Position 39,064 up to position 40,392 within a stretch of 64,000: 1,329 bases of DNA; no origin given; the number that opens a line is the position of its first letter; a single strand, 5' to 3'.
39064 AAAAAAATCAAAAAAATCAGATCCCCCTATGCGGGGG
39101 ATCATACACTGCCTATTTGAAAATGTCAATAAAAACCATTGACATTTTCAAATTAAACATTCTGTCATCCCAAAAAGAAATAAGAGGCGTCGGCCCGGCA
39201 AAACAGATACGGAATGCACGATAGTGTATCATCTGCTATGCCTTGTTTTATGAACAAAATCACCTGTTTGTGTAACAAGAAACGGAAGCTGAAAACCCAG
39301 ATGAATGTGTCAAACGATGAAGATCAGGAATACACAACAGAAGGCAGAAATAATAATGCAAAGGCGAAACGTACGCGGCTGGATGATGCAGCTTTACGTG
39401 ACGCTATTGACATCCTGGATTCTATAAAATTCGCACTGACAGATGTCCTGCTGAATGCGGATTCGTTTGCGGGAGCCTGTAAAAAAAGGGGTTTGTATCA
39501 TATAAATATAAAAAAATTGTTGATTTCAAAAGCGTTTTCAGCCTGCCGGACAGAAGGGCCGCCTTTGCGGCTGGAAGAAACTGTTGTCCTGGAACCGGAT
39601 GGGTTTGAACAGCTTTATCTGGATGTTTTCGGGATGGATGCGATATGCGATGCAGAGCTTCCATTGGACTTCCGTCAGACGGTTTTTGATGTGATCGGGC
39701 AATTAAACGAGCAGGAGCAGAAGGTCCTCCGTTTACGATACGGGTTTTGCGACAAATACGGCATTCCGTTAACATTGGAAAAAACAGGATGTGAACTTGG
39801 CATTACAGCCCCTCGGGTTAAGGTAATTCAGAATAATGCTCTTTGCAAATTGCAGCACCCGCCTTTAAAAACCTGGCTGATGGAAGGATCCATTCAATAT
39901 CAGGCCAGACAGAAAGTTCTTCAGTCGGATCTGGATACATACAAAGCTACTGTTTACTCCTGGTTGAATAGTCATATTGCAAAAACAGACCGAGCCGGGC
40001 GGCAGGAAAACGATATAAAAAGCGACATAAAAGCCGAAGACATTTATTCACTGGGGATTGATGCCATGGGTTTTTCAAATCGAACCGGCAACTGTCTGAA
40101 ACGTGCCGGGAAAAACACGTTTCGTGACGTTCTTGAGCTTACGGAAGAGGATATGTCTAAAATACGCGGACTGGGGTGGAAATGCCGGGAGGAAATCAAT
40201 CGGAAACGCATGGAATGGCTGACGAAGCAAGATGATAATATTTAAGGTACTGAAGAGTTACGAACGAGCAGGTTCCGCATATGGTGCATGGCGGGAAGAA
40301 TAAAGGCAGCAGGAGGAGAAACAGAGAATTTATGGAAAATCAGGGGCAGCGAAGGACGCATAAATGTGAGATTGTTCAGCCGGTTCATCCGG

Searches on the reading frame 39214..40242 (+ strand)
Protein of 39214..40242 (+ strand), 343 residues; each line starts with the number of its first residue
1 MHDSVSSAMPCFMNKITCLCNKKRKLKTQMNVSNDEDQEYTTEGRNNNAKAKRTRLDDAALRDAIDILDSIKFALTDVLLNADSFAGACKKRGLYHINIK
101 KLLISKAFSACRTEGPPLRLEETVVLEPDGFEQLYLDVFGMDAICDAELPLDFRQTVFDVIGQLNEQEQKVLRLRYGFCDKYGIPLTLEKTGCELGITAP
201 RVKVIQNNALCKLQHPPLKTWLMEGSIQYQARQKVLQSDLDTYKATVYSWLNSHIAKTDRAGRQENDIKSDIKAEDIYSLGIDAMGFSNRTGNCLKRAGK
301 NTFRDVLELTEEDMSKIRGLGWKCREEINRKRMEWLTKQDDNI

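Call 81: search_protein_families(library=pfam, proteins=[window:39214-40242:+], max_evalue=0.00001)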
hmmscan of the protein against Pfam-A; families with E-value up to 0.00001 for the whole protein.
window:39214-40242:+ (343 aa): 2 families
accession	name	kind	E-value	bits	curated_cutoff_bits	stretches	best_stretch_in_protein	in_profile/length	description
PF03118.21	RNA_pol_A_CTD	-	4.9e-15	55.5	23.8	1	274-331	7-64/67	Bacterial RNA polymerase, alpha chain C terminal domain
PF04545.22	Sigma70_r4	-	2.3e-10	40.3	24.1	1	161-215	2-50/50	Sigma-70, region 4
